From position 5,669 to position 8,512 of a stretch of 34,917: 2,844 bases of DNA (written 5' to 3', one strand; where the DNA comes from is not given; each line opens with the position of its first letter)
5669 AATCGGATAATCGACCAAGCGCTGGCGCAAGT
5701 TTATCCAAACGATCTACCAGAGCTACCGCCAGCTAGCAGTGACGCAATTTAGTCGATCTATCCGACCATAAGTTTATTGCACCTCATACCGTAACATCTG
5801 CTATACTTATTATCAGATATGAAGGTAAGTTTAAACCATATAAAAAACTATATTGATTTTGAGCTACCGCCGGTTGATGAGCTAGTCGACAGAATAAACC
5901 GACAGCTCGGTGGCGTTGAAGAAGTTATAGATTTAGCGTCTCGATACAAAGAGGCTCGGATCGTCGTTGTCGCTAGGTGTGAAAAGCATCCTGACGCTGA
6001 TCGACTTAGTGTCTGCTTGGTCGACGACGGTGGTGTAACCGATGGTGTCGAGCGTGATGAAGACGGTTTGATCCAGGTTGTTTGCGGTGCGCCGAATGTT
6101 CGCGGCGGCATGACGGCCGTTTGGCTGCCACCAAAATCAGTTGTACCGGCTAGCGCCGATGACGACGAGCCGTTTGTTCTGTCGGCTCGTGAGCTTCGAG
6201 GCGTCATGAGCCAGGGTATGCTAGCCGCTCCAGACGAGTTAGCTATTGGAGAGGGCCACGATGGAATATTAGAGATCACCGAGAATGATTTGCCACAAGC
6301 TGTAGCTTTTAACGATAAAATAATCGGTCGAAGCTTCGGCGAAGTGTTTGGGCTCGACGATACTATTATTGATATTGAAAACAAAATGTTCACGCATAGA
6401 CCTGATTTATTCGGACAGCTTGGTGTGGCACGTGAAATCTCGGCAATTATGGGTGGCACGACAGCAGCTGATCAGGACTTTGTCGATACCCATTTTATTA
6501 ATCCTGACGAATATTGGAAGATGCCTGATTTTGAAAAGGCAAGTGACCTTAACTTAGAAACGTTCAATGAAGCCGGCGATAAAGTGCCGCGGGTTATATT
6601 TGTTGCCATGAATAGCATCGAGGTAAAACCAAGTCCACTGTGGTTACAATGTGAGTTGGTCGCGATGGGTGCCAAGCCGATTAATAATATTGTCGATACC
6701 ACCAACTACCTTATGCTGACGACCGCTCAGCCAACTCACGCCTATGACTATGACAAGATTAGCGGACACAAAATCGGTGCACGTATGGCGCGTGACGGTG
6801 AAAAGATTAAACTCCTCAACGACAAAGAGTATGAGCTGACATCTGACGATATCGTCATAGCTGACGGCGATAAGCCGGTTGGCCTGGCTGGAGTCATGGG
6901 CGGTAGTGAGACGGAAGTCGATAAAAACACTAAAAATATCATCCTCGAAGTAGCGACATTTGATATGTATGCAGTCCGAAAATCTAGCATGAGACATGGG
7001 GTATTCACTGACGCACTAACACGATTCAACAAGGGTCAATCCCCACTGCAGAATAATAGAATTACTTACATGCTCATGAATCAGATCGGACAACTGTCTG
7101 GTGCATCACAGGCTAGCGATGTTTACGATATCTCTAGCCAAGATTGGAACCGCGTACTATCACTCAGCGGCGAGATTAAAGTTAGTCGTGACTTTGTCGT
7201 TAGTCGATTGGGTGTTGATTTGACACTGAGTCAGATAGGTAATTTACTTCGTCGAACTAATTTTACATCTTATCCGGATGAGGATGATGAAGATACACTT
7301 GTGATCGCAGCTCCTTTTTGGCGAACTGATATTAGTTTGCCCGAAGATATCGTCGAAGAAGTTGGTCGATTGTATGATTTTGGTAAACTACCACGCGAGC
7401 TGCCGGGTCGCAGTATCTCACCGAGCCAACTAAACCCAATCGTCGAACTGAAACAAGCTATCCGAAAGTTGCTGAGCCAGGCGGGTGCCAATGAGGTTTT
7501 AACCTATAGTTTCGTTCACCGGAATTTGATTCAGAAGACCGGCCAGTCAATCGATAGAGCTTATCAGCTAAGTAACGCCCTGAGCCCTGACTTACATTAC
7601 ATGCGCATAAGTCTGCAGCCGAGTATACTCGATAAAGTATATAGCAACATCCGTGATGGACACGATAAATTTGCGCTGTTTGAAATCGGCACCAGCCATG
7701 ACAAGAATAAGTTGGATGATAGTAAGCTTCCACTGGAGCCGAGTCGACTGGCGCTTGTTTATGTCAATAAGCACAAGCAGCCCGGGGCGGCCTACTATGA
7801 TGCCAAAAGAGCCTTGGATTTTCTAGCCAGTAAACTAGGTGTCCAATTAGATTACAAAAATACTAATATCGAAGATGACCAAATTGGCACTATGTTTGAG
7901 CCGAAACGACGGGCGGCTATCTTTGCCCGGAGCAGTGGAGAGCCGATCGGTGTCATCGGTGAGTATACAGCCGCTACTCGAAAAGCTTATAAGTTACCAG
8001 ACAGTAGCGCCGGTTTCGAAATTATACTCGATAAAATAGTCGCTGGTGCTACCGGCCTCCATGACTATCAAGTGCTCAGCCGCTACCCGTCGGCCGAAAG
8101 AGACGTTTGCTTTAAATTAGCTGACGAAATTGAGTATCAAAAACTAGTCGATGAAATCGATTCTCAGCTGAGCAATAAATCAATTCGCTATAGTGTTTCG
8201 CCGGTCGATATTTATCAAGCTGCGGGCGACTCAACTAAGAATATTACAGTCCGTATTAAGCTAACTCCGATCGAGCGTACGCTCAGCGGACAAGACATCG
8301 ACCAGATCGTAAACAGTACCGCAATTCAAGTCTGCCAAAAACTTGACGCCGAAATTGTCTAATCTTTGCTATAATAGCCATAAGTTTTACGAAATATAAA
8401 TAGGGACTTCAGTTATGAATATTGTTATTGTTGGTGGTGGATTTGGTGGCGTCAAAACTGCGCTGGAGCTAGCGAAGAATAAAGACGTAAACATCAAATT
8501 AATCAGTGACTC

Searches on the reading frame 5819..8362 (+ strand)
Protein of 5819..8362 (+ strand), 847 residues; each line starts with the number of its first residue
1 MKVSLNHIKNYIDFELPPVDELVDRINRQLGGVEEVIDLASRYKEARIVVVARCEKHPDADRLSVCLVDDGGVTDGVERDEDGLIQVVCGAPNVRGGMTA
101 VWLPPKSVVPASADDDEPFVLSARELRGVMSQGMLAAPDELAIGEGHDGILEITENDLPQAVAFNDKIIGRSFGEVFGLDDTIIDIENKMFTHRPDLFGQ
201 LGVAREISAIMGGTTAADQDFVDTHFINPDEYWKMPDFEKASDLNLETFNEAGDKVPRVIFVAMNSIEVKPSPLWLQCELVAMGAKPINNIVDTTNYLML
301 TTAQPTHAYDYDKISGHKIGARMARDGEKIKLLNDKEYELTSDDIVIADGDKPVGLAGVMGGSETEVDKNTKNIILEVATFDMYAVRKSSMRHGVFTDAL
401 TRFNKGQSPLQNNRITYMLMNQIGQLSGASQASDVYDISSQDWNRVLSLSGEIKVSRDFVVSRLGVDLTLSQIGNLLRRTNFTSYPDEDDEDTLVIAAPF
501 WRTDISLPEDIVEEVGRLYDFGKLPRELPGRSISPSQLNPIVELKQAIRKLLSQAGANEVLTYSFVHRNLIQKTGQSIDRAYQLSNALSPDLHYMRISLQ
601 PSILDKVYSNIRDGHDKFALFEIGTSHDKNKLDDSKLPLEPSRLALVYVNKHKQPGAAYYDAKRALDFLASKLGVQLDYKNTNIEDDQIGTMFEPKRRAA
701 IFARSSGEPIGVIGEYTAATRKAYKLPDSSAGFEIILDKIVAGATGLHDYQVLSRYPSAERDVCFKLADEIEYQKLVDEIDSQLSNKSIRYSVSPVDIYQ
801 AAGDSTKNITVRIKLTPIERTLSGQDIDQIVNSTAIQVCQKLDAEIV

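Call 3: search_protein_families(library=pfam, proteins=[window:5819-8362:+], max_evalue=0.1)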
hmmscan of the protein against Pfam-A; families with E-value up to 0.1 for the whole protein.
window:5819-8362:+ (847 aa): 5 families
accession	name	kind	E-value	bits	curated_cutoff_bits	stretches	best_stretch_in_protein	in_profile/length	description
PF03483.22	B3_4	-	2.7e-53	180.6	29.3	1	257-421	3-167/174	B3/4 domain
PF17759.6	tRNA_synthFbeta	-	7.1e-36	124.1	22.4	1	524-735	1-212/214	Phenylalanyl tRNA synthetase beta chain CLM domain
PF03484.21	B5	-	9.6e-15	55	28.6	1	453-521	1-67/67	tRNA synthetase B5 domain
PF03147.19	FDX-ACB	-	5.2e-12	46.5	31.1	1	754-846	1-93/94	Ferredoxin-fold anticodon binding domain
PF01588.26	tRNA_bind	-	5.2e-10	39.7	27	1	47-155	2-89/96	Putative tRNA binding domain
